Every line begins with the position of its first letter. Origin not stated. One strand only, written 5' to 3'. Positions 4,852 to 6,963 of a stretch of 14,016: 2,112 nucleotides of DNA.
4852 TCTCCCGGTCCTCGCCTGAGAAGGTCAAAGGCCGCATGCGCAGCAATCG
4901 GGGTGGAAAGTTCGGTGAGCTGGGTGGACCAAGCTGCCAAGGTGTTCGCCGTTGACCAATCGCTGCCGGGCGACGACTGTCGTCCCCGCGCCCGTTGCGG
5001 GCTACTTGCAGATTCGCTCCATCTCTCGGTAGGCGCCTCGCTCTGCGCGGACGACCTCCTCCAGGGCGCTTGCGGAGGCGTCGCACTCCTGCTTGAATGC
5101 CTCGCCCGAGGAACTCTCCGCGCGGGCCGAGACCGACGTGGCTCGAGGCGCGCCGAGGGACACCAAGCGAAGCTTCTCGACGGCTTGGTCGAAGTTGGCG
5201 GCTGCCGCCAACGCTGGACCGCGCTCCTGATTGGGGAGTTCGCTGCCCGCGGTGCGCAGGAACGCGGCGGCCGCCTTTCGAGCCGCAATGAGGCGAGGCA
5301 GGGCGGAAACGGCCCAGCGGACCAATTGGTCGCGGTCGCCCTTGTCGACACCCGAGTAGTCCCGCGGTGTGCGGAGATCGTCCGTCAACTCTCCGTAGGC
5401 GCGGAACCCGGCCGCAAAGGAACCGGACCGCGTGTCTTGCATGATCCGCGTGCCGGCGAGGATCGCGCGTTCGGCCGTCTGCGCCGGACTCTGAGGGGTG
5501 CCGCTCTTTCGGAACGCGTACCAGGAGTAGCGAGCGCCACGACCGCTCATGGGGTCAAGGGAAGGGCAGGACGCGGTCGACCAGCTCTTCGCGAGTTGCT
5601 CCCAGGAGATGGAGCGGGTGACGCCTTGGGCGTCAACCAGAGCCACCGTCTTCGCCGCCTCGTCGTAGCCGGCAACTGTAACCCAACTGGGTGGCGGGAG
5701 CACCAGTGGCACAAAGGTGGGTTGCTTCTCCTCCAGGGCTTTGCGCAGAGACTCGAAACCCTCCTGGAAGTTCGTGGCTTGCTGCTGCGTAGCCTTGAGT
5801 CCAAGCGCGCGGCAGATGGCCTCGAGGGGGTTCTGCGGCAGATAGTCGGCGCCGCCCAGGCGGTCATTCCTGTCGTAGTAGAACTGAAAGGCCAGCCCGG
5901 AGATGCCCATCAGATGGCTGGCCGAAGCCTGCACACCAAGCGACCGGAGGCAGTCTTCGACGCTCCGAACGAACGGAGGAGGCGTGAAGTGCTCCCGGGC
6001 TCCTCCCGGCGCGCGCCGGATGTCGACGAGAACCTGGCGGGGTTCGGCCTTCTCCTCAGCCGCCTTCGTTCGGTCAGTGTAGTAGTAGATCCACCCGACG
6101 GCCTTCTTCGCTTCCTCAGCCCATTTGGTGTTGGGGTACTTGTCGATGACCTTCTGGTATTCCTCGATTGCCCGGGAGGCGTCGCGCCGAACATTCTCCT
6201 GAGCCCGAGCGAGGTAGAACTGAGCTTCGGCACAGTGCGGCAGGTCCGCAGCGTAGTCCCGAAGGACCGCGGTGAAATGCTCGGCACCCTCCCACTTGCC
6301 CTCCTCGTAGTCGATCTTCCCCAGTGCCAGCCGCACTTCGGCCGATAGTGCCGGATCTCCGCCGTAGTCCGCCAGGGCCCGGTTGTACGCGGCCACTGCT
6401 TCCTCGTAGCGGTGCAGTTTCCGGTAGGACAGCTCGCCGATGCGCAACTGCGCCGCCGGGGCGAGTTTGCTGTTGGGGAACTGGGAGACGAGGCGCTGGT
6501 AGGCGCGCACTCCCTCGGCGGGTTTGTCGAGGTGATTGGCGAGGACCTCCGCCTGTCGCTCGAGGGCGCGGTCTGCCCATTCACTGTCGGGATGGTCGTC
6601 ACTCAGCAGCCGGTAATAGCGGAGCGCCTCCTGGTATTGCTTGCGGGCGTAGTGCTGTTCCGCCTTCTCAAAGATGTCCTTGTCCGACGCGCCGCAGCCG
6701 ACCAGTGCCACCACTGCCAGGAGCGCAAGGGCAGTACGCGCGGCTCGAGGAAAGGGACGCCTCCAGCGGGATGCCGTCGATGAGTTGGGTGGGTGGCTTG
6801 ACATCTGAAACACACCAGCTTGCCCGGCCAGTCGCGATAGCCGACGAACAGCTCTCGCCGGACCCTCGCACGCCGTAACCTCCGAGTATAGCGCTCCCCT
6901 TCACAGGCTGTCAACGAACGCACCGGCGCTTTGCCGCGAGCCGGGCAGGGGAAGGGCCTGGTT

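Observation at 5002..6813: Lipoprotein fusing BamD/YbgF-like TPR repeats to a BtrH_N/DUF4872-like papain-fold domain whose catalytic His appears substituted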

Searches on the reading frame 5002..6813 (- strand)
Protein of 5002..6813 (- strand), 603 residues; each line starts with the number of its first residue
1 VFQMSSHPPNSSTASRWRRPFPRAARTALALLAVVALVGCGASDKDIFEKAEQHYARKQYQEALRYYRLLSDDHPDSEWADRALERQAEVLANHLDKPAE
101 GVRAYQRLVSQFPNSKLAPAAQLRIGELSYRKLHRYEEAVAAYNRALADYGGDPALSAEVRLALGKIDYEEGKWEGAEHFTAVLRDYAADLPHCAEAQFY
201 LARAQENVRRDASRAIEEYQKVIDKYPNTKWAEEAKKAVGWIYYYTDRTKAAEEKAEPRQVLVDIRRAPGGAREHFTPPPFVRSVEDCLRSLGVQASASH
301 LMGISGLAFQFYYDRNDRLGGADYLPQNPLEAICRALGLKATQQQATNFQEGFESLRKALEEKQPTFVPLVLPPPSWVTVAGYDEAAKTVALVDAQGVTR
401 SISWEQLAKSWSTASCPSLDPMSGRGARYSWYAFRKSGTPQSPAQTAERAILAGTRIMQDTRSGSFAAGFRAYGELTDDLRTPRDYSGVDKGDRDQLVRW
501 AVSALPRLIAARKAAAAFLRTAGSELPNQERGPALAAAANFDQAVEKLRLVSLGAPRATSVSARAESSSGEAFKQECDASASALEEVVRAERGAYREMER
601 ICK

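Call 3: search_protein_families(library=pfam, proteins=[window:5002-6813:-], max_evalue=10)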
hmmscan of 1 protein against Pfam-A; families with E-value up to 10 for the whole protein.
window:5002-6813:- (603 aa): 16 families
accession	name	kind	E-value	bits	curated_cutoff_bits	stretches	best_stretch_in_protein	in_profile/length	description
PF13174.12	TPR_6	-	2e-16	59.9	26.3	4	196-229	1-33/33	Tetratricopeptide repeat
PF13525.12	YfiO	-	1.5e-07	31.8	25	3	101-144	109-151/203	Outer membrane lipoprotein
PF13432.12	TPR_16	-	1.8e-07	31.9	32.7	3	162-228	1-63/65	Tetratricopeptide repeat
PF13428.12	TPR_14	-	1.1e-06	29.1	23.5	3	120-156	2-37/44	Tetratricopeptide repeat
PF07719.23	TPR_2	-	1.6e-05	25.1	27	3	129-148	10-29/34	Tetratricopeptide repeat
PF13512.12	TPR_18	-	0.00015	22.4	21.9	2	210-237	116-143/145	Tetratricopeptide repeat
PF13424.12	TPR_12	-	0.00037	21.1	30.1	2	129-179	12-66/77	Tetratricopeptide repeat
PF14559.12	TPR_19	-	0.0017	19.1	25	3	134-193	5-60/68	Tetratricopeptide repeat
PF00515.34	TPR_1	-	0.002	18.3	27.8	2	129-147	10-28/34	Tetratricopeptide repeat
PF14399.12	BtrH_N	-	0.0022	18.7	29.7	1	285-368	7-94/134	Butirosin biosynthesis protein H, N-terminal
PF13414.12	TPR_11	-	0.0048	17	26.8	1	130-148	4-22/42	TPR repeat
PF24575.1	TPR_Slam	-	0.0093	16.8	35.2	2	50-78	51-81/104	Surface lipoprotein assembly modifier, N-terminal TPR repeats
PF11846.14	Wzy_C_2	-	0.012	16.1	28.5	1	13-157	44-183/191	Virulence factor membrane-bound polymerase, C-terminal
PF23627.1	LisH_WDR26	-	0.15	11.9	27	1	281-305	15-39/45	WDR26 Lis-homology motif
PF12895.13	ANAPC3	-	1.2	9.9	27.2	1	43-68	22-47/82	Anaphase-promoting complex, cyclosome, subunit 3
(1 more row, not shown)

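Call 4: search_protein_families(library=ncbifam, proteins=[window:5002-6813:-], max_evalue=10)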
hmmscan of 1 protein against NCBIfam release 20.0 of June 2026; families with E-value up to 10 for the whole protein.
window:5002-6813:- (603 aa): 9 families
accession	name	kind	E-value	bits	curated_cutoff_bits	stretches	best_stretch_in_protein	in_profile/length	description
TIGR03302.1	OM_YfiO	subfamily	1.8e-16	60.4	81.4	2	26-149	3-137/239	outer membrane protein assembly factor BamD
TIGR02795.1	tol_pal_ybgF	equivalog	1.9e-15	57.5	90.1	3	103-188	23-107/119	tol-pal system protein YbgF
NF008068.0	PRK10803.1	equivalog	1.1e-10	41.9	383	2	134-238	157-259/263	cell division protein CpoB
NF053852.1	vesicle_Bd0635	exception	1.9e-05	24.4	250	1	43-128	137-221/223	CpoB-like predatory vesicle lipoprotein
NF052312.1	T9SS_PorW_SprE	equivalog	0.00012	20.9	250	1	57-179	229-349/716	type IX secretion system periplasmic lipoprotein PorW/SprE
NF008119.0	PRK10866.1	equivalog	0.00037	20.3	363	2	101-145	143-186/243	outer membrane protein assembly factor BamD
NF052230.1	T9SS_PorE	exception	0.0011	17.3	600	1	28-154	4-125/648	PorE family type IX secretion system protein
NF053607.1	CHU_0125_OmpA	equivalog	0.0016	17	620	1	27-149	6-116/639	CHU_0125 family OmpA-like outer membrane integrity protein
NF041881.1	PTPDL_fam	equivalog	0.47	9.5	200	1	48-102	154-208/339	PTPDL family protein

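Call 5: find_homologous_proteins(query=window:5002-6813:-)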
Query window:5002-6813:- (603 aa): 7 proteins with E <= 0.001 among 8000 candidates.
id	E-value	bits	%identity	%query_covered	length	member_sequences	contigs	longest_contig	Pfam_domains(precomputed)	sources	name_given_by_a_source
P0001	0.0e+0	1265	100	95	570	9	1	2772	PF13525.13,PF13432.13,PF13428.13,PF13174.13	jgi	-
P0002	5.0e-228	777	60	98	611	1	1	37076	PF13525.13,PF13432.13,PF13428.13,PF07719.24,PF13174.13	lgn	-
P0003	5.7e-22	96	28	33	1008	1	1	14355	PF10602.16,PF09976.16,PF16068.11,PF13414.13,PF21545.4,PF13512.13,PF07721.21,PF24575.2,PF00515.35,PF13424.13,PF14561.13,PF07719.24,PF13174.13,PF20308.5,PF25063.1,PF13431.13,PF23914.2,PF13525.13,PF25058.2,PF23300.4,PF13176.13,PF13428.13,PF04733.21,PF25064.2,PF14559.13,PF13371.13,PF22860.3,PF12895.14,P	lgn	-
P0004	2.1e-19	88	37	23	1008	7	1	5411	PF25063.1,PF09976.16,PF13525.13,PF25058.2,PF21545.4,PF13176.13,PF13428.13,PF13512.13,PF14559.13,PF00515.35,PF12895.14,PF13424.13,PF13432.13,PF13181.13,PF07719.24,PF13174.13,PF20308.5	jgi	jgi:TolA-binding protein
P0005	4.8e-15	74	31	19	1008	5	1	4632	PF09976.16,PF16068.11,PF25060.1,PF13414.13,PF21545.4,PF13512.13,PF07721.21,PF24575.2,PF00515.35,PF13424.13,PF14561.13,PF07719.24,PF13174.13,PF20308.5,PF25063.1,PF13431.13,PF23914.2,PF13525.13,PF25062.2,PF25058.2,PF13176.13,PF13428.13,PF25064.2,PF14559.13,PF10300.16,PF12895.14,PF13432.13,PF13181.13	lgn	-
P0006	1.4e-13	69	26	36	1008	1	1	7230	PF09976.16,PF16068.11,PF13414.13,PF21545.4,PF13512.13,PF13374.13,PF07721.21,PF24575.2,PF00515.35,PF13424.13,PF14938.13,PF14561.13,PF07719.24,PF13174.13,PF20308.5,PF25063.1,PF13431.13,PF23914.2,PF13525.13,PF25058.2,PF23300.4,PF25570.2,PF13176.13,PF13428.13,PF25064.2,PF14559.13,PF10300.16,PF13371.13,P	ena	-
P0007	2.9e-4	38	25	35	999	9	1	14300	PF09976.16,PF13525.13,PF13176.13,PF13428.13,PF25064.2,PF07721.21,PF14559.13,PF13371.13,PF00515.35,PF12895.14,PF13424.13,PF13432.13,PF13181.13,PF07719.24,PF13174.13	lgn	-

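Call 6: search_solved_structures(query=window:5002-6813:-, max_evalue=10, show_alignments=2)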
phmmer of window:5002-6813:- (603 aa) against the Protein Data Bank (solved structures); distinct sequences matched with E-value up to 10: 24.
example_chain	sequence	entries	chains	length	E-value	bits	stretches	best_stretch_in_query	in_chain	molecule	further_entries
6g5s_A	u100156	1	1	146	9.7e-08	34.5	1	134-239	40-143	Cell division coordinator CpoB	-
3qky_A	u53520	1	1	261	4.6e-05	25.7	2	48-122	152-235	Outer membrane assembly lipoprotein YfiO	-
5efr_A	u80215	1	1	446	0.00043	22.5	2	48-122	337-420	BamA-BamD fusion Protein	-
2wqh_A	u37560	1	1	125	0.00079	21.6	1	125-233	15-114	CTPR3Y3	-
5hrz_A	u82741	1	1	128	0.021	16.9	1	124-233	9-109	TPR domain protein 1na0C3_3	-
1na3_A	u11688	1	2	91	0.029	16.4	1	153-233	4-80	designed protein CTPR2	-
6vfj_B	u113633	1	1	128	0.07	15.2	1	125-229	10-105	I53_dn5B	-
8ur7_A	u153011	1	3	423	0.1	14.6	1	108-230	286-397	Trimer head HA,Hemagglutinin HA1 chain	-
8ur5_A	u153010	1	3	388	0.13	14.3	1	117-230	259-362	Trimer head HA,Hemagglutinin HA1 chain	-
6omf_F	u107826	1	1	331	0.15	14.1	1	72-148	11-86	RNA polymerase sigma factor RpoS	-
7upp_A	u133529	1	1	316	0.17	13.9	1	70-137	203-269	DHT03 protein A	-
1qpk_A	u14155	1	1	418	0.41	12.6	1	386-461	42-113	PROTEIN (MALTOTETRAOSE-FORMING AMYLASE)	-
2amg_A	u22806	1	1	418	0.41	12.6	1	386-461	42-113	1,4-ALPHA-D-GLUCAN MALTOTETRAHYDROLASE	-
5ipl_F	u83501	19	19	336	0.43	12.6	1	74-148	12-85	RNA polymerase sigma factor RpoS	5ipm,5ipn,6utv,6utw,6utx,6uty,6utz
1qi3_A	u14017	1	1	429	0.45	12.5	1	386-460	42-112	PROTEIN (EXO-MALTOTETRAOHYDROLASE)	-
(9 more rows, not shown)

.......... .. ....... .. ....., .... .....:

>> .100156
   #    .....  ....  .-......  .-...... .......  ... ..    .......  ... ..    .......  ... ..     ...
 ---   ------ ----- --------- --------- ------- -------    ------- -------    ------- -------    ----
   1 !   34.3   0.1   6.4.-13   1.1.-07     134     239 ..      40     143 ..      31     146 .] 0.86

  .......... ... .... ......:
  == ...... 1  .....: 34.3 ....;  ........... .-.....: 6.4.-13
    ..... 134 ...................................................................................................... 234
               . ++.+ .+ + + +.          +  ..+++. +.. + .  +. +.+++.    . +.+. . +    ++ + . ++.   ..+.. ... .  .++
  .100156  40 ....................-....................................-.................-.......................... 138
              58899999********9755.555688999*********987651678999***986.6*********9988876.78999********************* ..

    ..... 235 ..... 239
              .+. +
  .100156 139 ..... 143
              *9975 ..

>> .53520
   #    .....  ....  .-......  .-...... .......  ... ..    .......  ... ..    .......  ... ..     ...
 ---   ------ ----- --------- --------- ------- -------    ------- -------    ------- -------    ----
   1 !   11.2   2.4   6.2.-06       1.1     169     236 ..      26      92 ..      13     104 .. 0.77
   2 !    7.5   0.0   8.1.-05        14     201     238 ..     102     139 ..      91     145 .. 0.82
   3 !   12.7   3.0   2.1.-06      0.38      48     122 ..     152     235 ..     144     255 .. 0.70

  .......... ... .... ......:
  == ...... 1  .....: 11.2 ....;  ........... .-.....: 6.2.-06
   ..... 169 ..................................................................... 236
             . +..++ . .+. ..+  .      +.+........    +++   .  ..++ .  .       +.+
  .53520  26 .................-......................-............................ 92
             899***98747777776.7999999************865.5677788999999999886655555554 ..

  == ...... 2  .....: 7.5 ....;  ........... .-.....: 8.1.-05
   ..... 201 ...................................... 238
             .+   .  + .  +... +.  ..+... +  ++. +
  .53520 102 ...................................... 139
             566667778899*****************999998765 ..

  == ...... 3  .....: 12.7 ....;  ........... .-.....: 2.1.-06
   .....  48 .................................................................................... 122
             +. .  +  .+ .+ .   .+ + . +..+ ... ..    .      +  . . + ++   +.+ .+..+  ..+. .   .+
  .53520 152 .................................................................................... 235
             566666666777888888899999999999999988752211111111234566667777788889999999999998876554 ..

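Call 11: search_protein_families(library=pfam, proteins=[P0002], max_evalue=10)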
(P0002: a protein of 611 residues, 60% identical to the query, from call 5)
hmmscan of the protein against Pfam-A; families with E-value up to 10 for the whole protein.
P0002 (611 aa): 16 families
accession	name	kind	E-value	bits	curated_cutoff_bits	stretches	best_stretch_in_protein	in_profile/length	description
PF13174.12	TPR_6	-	6.2e-14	52.1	26.3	4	91-123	2-33/33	Tetratricopeptide repeat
PF13525.12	YfiO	-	1.6e-08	35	25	3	51-91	4-44/203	Outer membrane lipoprotein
PF07719.23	TPR_2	-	1.6e-06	28.2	27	2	137-156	10-29/34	Tetratricopeptide repeat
PF13432.12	TPR_16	-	2.4e-06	28.3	32.7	4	105-162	12-65/65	Tetratricopeptide repeat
PF13428.12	TPR_14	-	5.6e-06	27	23.5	3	129-165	3-38/44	Tetratricopeptide repeat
PF13176.12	TPR_7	-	0.00012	22.3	27.9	2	136-156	8-27/36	Tetratricopeptide repeat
PF13512.12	TPR_18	-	0.00017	22.2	21.9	1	104-133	116-145/145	Tetratricopeptide repeat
PF13424.12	TPR_12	-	0.00024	21.7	30.1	3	91-156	5-73/77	Tetratricopeptide repeat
PF14559.12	TPR_19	-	0.00052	20.7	25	3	105-163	6-60/68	Tetratricopeptide repeat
PF00515.34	TPR_1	-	0.00056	20.1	27.8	2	137-155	10-28/34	Tetratricopeptide repeat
PF14399.12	BtrH_N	-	0.0091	16.7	29.7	1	287-371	6-94/134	Butirosin biosynthesis protein H, N-terminal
PF13181.12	TPR_8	-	0.025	15.2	25.7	1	128-155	2-28/34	Tetratricopeptide repeat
PF13414.12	TPR_11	-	0.033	14.3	26.8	1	138-157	4-23/42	TPR repeat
PF13371.12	TPR_9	-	0.044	14.2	35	1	54-94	31-71/73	Tetratricopeptide repeat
PF24575.1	TPR_Slam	-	0.046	14.6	35.2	0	58-86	53-81/104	Surface lipoprotein assembly modifier, N-terminal TPR repeats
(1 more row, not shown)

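Call 15: find_encoding_contigs(protein=P0002, flank=10000)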
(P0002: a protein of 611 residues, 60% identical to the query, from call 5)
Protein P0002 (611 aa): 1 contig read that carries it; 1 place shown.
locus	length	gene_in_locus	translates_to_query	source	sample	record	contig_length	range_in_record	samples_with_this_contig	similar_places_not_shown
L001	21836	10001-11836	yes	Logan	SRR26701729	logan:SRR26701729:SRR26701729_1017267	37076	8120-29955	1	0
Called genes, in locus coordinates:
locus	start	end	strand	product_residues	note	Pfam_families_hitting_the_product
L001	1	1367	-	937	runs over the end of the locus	PF00072:Response_reg, PF08447:PAS_3, PF01590:GAF, PF13185:GAF_2, PF13492:GAF_3, PF00989:PAS, PF08448:PAS_4, PF00512:HisKA, +4 more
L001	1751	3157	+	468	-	PF01676:Metalloenzyme, PF10143:PhosphMutase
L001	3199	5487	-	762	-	PF16586:DUF5060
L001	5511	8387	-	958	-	PF17132:Glyco_hydro_106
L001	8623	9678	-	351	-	PF01408:GFO_IDH_MocA, PF02894:GFO_IDH_MocA_C, PF22725:GFO_IDH_MocA_C3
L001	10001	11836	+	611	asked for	PF07719:TPR_2 (faint), PF13174:TPR_6 (faint), PF13428:TPR_14 (faint), PF13432:TPR_16 (faint), PF13525:YfiO (faint)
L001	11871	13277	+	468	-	PF04715:, PF00425:Chorismate_bind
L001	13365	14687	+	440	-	PF01547:SBP_bac_1, PF13416:SBP_bac_8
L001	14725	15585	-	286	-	-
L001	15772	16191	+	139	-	PF07467:BLIP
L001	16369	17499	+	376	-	PF05935:Arylsulfotrans, PF14269:Arylsulfotran_2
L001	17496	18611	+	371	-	PF13439:Glyco_transf_4, PF20706:GT4-conflict, PF00534:Glycos_transf_1, PF13692:Glyco_trans_1_4, PF13524:Glyco_trans_1_2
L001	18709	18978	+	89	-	-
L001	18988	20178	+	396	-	PF01344:Kelch_1 (faint), PF13418:Beta-prop_TYW4 (faint), PF24981:Beta-prop_ATRN-LZTR1, PF13964:Beta-prop_Calicin (weak), PF24681:Kelch_KLHDC2_KLHL20_DRC7, PF13415:Beta-prop_FBX42, PF24996:NANM, PF07646:Kelch_2 (weak), +1 more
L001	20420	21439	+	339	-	PF01116:F_bP_aldolase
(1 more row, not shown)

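Call 22: predict_structure(protein=window:5005-6813:-)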
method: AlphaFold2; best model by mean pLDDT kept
length: 603 residues; sequences in the alignment: 1
mean_pLDDT: 46.8   pTM: 0.29
mean pLDDT of the five models: 46.8, 44.4, 42.2, 40.2, 40.1
residues with pLDDT >= 90: 0; 70-90: 71; 50-70: 155; < 50: 377
segments of 3 or more residues with pLDDT < 50: 1-55, 132-204, 244-280, 292-327, 336-338, 356-385, 387-400, 404-504, 506-508, 553-570
pLDDT, mean of each block of 10 residues (from residue 1): 35 33 41 36 35 51 68 70 71 63 76 74 67 42 41 36 32 33 39 39 50 68 79 66 45 28 21 32 54 44 43 35 41 50 62 49 31 26 40 39 42 26 26 26 40 42 41 45 37 40 48 58 66 72 66 42 36 53 59 60 51
secondary structure, 60 per line:
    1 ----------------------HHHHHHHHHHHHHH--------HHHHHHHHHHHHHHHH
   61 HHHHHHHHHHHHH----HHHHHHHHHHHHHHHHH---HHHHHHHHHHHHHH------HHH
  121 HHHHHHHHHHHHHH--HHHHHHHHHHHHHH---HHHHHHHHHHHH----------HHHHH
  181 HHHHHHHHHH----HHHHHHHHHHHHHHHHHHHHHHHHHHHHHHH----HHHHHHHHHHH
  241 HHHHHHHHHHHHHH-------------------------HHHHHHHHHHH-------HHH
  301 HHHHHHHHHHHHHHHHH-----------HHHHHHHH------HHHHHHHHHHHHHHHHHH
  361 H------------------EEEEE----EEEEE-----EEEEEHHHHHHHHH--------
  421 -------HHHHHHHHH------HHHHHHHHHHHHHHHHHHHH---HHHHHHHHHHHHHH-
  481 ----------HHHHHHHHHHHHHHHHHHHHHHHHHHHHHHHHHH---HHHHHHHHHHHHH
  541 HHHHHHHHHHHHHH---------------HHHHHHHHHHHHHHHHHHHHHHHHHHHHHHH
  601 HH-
elements in order: H23-36 H45-73 H78-94 H98-111 H118-134 H137-150 H154-165 H176-190 H195-225 H230-254 H280-290 H298-317 H329-336 H343-361 E380-384 E389-393 E399-403 H404-412 H428-436 H443-462 H466-479 H491-524 H528-554 H570-602
